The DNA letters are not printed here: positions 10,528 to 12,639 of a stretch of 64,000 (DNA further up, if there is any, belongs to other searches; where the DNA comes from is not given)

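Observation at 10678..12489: DnaQ-like DEDDh exonuclease fused to two BRCT-like domains and a C-terminal TerD domain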

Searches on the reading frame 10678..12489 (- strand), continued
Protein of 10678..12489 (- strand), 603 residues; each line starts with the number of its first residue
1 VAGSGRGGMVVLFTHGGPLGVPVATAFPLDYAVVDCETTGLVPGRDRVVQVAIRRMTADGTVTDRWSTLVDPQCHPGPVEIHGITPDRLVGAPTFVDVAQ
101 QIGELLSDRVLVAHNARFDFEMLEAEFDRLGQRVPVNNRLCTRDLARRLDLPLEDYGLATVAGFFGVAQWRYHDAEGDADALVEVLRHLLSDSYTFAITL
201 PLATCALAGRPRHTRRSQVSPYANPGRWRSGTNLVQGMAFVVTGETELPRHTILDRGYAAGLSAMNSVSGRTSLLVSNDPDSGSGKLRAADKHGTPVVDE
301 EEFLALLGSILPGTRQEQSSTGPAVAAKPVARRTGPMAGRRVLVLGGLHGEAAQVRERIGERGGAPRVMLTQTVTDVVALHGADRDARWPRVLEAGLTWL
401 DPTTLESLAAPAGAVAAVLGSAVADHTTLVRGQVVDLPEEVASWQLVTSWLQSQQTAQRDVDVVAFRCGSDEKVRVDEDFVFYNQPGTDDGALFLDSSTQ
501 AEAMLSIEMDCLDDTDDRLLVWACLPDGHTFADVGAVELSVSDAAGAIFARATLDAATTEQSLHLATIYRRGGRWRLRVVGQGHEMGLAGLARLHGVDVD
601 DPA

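Call 23: find_encoding_contigs(protein=P0058, flank=8000, max_places=2)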
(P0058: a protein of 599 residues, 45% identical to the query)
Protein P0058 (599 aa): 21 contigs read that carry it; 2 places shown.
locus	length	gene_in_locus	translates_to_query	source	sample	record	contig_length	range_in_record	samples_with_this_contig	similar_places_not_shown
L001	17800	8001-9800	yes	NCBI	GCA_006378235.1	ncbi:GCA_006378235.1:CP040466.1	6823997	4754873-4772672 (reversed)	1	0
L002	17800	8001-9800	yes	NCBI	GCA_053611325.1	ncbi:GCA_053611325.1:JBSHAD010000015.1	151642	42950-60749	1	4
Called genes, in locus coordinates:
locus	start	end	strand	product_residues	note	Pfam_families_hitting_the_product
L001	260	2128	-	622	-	PF00009:GTP_EFTU (faint), PF00350:Dynamin_N (faint), PF01926:MMR_HSR1 (weak)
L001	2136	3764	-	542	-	PF00350:Dynamin_N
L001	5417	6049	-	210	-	-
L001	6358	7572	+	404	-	PF09587:PGA_cap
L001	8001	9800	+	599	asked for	PF00929:RNase_T, PF00533:BRCT (faint), PF02342:TerD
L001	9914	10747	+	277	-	PF22435:MRM3-like_sub_bind, PF22655:SpoU_sub_bind_like, PF00588:SpoU_methylase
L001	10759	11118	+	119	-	PF28078:GvpU-like (weak)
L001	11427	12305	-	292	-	PF13560:HTH_31, PF10901:DUF2690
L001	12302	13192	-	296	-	PF13560:HTH_31, PF01471:PG_binding_1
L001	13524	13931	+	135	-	PF01471:PG_binding_1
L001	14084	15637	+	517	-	PF00561:Abhydrolase_1, PF08386:Abhydrolase_4 (weak)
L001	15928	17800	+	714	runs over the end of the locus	-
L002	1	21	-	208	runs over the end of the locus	PF00436:SSB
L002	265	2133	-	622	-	PF00009:GTP_EFTU (faint), PF00350:Dynamin_N (faint), PF01926:MMR_HSR1 (weak)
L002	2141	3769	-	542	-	PF00350:Dynamin_N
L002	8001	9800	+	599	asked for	PF00929:RNase_T, PF00533:BRCT (faint), PF02342:TerD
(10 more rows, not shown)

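Call 24: find_encoding_contigs(protein=P0004, flank=8000, max_places=2)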
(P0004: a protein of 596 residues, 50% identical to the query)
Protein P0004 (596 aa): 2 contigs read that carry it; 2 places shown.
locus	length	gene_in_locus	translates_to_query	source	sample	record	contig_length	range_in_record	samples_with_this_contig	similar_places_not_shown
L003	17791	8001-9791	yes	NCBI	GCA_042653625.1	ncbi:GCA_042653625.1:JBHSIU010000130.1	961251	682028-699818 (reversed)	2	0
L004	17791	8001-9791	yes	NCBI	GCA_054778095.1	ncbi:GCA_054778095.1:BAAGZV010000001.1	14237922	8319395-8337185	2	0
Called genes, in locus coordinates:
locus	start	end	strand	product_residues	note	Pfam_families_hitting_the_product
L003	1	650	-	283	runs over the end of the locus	PF00561:Abhydrolase_1, PF12146:Hydrolase_4, PF12697:Abhydrolase_6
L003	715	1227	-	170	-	-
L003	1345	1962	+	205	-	-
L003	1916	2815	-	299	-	PF00535:Glycos_transf_2, PF13641:Glyco_tranf_2_3, PF10111:Glyco_tranf_2_2, PF02709:Glyco_transf_7C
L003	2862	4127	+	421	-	PF07690:MFS_1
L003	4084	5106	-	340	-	PF00535:Glycos_transf_2, PF13641:Glyco_tranf_2_3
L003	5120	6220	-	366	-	-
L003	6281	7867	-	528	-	PF13600:DUF4140, PF13598:DUF4139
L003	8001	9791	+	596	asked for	PF00929:RNase_T, PF02342:TerD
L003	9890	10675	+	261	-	PF04116:FA_hydroxylase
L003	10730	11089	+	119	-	-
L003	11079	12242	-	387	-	-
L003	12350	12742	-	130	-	PF00520:Ion_trans, PF07885:Ion_trans_2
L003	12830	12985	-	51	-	PF05270:AbfB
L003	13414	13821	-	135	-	PF01809:YidD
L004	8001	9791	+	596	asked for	PF00929:RNase_T, PF02342:TerD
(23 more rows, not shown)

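Call 25: find_encoding_contigs(protein=P0044, flank=8000, max_places=2)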
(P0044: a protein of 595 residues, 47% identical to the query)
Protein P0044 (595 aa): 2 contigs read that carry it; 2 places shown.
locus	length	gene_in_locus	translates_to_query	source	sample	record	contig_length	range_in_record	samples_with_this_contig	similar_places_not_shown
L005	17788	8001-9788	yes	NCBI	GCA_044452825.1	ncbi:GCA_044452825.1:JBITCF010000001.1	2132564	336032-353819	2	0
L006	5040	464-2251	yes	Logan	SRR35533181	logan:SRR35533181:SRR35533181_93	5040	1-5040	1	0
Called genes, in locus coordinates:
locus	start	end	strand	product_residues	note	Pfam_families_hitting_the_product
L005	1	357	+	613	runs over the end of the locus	PF00664:ABC_membrane, PF02463:SMC_N (faint), PF00005:ABC_tran, PF13304:AAA_21 (faint)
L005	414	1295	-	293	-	PF00535:Glycos_transf_2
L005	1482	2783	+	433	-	PF02342:TerD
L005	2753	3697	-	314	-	PF00126:HTH_1, PF03466:LysR_substrate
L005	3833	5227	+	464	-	PF00083:Sugar_tr, PF07690:MFS_1, PF00083:Sugar_tr, PF07690:MFS_1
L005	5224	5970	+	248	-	PF00106:adh_short, PF01370:Epimerase (weak), PF13460:NAD_binding_10 (weak), PF13561:adh_short_C2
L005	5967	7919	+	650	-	PF16177:ACAS_N, PF00501:AMP-binding, PF13193:AMP-binding_C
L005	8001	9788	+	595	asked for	PF00929:RNase_T, PF00533:BRCT (faint), PF02342:TerD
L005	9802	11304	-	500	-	PF00561:Abhydrolase_1, PF08386:Abhydrolase_4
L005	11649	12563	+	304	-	-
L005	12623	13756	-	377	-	PF00685:Sulfotransfer_1 (weak), PF13469:Sulfotransfer_3, PF17784:Sulfotransfer_4 (faint)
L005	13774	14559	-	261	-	PF00106:adh_short, PF08659:KR, PF13561:adh_short_C2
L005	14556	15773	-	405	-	-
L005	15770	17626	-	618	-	PF00009:GTP_EFTU, PF01926:MMR_HSR1 (faint), PF22594:GTP-eEF1A_C, PF01583:APS_kinase, PF13671:AAA_33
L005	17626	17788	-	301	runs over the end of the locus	PF01507:PAPS_reduct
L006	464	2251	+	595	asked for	PF00929:RNase_T, PF00533:BRCT (faint), PF02342:TerD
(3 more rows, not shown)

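Call 26: predict_structure(alignment_id=A2)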
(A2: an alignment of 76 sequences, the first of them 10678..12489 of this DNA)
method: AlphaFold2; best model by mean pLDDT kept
length: 603 residues; sequences in the alignment: 76
mean_pLDDT: 88.3   pTM: 0.78
mean pLDDT of the five models: 88.3, 88.2, 87.7, 86.9, 86.4
residues with pLDDT >= 90: 401; 70-90: 146; 50-70: 30; < 50: 26
segments of 3 or more residues with pLDDT < 50: 319-330, 415-423
pLDDT, mean of each block of 10 residues (from residue 1): 64 82 96 97 93 98 98 91 94 98 98 96 96 96 92 88 93 92 98 91 77 59 94 97 93 90 90 97 92 97 97 77 39 79 86 87 88 89 83 87 86 37 65 93 95 78 96 93 91 93 95 90 95 91 91 87 97 95 95 95 67
secondary structure, 60 per line:
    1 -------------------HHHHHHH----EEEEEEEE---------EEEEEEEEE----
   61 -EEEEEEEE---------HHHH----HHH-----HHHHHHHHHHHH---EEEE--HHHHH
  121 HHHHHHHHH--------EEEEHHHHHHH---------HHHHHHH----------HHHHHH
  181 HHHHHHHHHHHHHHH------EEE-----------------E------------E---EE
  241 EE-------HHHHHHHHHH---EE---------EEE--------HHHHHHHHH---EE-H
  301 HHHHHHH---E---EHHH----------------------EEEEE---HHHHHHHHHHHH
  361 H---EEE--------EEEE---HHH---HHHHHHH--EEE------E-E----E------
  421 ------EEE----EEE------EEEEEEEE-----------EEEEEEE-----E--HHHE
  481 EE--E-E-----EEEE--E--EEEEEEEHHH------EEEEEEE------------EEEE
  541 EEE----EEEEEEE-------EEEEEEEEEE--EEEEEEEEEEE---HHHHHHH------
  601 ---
elements in order: H20-26 E31-38 E48-56 E62-69 H79-82 H95-106 E110-113 H116-129 E138-141 H142-148 H158-164 H175-195 E202-204 E239-242 H250-259 E274-276 H285-293 H300-307 E341-345 H349-361 E365-367 E376-379 H389-395 E398-400 E427-429 E434-436 E443-450 E462-468 E480-482 E493-496 E502-508 E518-524 E537-543 E548-554 E562-571 E574-584 H588-594

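Call 29: fold_search(model_id=the predicted structure, library=pdb)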
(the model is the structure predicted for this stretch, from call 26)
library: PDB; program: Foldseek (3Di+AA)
matches with E <= 10: 1331; with E <= 0.001: 285
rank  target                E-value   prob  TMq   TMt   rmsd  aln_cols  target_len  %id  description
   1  9a6r_B                3.9e-14  1.00  0.26  0.76   3.0       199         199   18  Integrative model of GLPD-SCP2 by crosslinking MS and deep learning (released 2024-09-18)
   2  8zef_A                4.9e-12  1.00  0.26  0.18   2.0       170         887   24  Crystal structure of Staphylococcus aureus DinG protein in complex with ssDNA and Ca2+ (released 2025-05-21)
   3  9qrn_A                1.0e-11  1.00  0.25  0.14   6.2       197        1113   23  DNA polymerase without DNA or inhibitor (released 2025-09-24)
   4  3ibz                  1.5e-11  1.00  0.25  0.77   3.3       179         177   26  Crystal structure of putative tellurium resistant like protein (TerD) from Streptomyces coelicolor A3(2) (released 2009-08-18)
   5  9qpc_A                3.1e-11  1.00  0.25  0.13   6.2       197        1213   23  DNA polymerase with inhibitor (released 2025-09-24)
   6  9ii8_A                1.3e-10  1.00  0.27  0.18   1.8       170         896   24  Crystal structure of Staphylococcus aureus DinG protein in complex with ssDNA (released 2025-06-25)
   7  2kxt_MODEL_1_A        1.8e-10  1.00  0.23  0.73   4.0       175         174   24  NMR structure and calcium-binding properties of the tellurite resistance protein TerD from Klebsiella pneumoni (released 2010-12-22)
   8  8h2f                  2.7e-10  1.00  0.26  0.86   2.6       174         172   18  Crystal structure of DnaQ domain in complex witn TMP of Streptococcus thermophilus strain DGCC 7710 (released 2023-09-13)
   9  2p1j_B                6.4e-10  1.00  0.22  0.74   9.0       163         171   29  Crystal structure of a polC-type DNA polymerase III exonuclease domain from Thermotoga maritima (released 2007-03-20)
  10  8h18                  7.2e-10  1.00  0.26  0.85   2.2       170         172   19  Crystal structure of DnaQ domain of Streptococcus thermophilus strain DGCC 7710 (released 2023-09-13)
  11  2ido_A                1.3e-09  1.00  0.25  0.84   2.0       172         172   23  Structure of the E. coli Pol III epsilon-Hot proofreading complex (released 2006-11-14)
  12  2ido_C                1.6e-09  1.00  0.25  0.82   2.4       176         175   23  Structure of the E. coli Pol III epsilon-Hot proofreading complex (released 2006-11-14)
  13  1j53                  3.1e-09  1.00  0.24  0.81   2.3       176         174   23  Structure of the N-terminal Exonuclease Domain of the Epsilon Subunit of E.coli DNA Polymerase III at pH 8.5 (released 2002-10-16)
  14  2p1j_A                3.7e-09  1.00  0.22  0.78   7.7       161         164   29  Crystal structure of a polC-type DNA polymerase III exonuclease domain from Thermotoga maritima (released 2007-03-20)
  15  2gui                  7.0e-09  1.00  0.25  0.83   1.8       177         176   22  Structure and Function of Cyclized Versions of the Proofreading Exonuclease Subunit of E. coli DNA Polymerase III (released 2007-03-13)
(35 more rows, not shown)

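Call 51: search_protein_families(library=padloc, proteins=[window:10678-12489:-], max_evalue=0.01)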
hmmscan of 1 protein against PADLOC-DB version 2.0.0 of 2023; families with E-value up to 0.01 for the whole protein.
window:10678-12489:- (603 aa): 3 families
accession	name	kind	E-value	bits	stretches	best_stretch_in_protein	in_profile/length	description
PDLC05027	PDC-S48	-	1.4e-72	243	2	31-193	6-170/411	-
PDLC05028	PDC-S48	-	1.2e-53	180.5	2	29-223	18-210/512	-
PDLC01247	DEDDh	-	2.6e-34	116.8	1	33-186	2-138/139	"CAS-I,CAS-II,CAS-III,CAS-IV,CAS-V,CAS-VI; associated"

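Call 66: search_protein_families(library=ncbifam, proteins=[P0044, P0048, P0098, P0109, P0058, P0004, P0037], max_evalue=1e-40)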
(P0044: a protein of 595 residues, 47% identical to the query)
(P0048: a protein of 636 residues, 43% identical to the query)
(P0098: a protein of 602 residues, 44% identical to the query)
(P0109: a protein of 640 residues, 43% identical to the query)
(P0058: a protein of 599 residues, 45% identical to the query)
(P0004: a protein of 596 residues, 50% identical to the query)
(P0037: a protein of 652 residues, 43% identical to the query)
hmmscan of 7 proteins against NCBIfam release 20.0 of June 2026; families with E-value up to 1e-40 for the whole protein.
P0044 (595 aa): 1 family
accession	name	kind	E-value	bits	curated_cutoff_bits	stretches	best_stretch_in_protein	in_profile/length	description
NF004719.0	PRK06063.1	equivalog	4.7e-119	397.2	389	1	18-315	17-318/331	DEDDh family exonuclease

P0048 (636 aa): 1 family
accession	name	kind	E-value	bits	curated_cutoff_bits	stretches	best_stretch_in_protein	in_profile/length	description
NF004719.0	PRK06063.1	equivalog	1.9e-118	395.2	389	1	2-292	17-317/331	DEDDh family exonuclease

P0098 (602 aa): 1 family
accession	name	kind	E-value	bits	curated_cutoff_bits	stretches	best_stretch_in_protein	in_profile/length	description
NF004719.0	PRK06063.1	equivalog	5.8e-117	390.3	389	1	10-314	8-322/331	DEDDh family exonuclease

P0109 (640 aa): 1 family
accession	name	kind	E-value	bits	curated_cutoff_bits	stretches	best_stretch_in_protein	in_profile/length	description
NF004719.0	PRK06063.1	equivalog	2.1e-118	395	389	1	15-315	13-323/331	DEDDh family exonuclease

P0058 (599 aa): 1 family
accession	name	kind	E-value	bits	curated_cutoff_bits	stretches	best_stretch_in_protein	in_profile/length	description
NF004719.0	PRK06063.1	equivalog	9.2e-115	383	389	1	4-300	14-320/331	DEDDh family exonuclease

P0004 (596 aa): 1 family
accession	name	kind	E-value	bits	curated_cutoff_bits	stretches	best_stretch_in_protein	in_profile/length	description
NF004719.0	PRK06063.1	equivalog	6.9e-113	376.9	389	1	9-312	11-323/331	DEDDh family exonuclease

P0037 (652 aa): 1 family
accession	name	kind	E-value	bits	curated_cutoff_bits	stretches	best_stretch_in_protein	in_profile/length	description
NF004719.0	PRK06063.1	equivalog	1.4e-111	372.6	389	1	12-315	8-321/331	DEDDh family exonuclease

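Call 77: find_encoding_contigs(protein=P0002, flank=5000, max_places=2)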
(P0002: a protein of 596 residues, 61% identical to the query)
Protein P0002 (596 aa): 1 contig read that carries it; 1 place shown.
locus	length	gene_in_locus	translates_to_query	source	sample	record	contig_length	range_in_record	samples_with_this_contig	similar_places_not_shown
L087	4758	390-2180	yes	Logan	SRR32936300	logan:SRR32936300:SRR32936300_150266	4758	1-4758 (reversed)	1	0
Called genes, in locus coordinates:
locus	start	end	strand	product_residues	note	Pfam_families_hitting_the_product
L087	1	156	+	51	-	?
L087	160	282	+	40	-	-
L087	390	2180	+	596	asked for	PF00929:RNase_T, PF02342:TerD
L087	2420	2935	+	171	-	PF13560:HTH_31 (weak), PF13744:HTH_37 (faint), PF01381:HTH_3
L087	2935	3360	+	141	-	PF19502:DUF6036 (weak)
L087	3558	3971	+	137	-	-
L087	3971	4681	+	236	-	PF13470:PIN_3 (weak), PF26343:VapC50_C (weak)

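Call 78: find_encoding_contigs(protein=P0003, flank=5000, max_places=2)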
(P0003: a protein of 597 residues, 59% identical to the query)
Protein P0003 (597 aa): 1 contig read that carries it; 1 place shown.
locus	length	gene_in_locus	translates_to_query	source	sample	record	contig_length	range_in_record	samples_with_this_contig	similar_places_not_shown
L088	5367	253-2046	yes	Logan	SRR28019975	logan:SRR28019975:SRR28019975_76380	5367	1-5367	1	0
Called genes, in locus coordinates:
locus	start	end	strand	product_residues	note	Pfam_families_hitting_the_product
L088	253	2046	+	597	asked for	PF00929:RNase_T, PF02342:TerD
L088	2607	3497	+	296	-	-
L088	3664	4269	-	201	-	PF01323:DSBA, PF22234:Rv2466c-like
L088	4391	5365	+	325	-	?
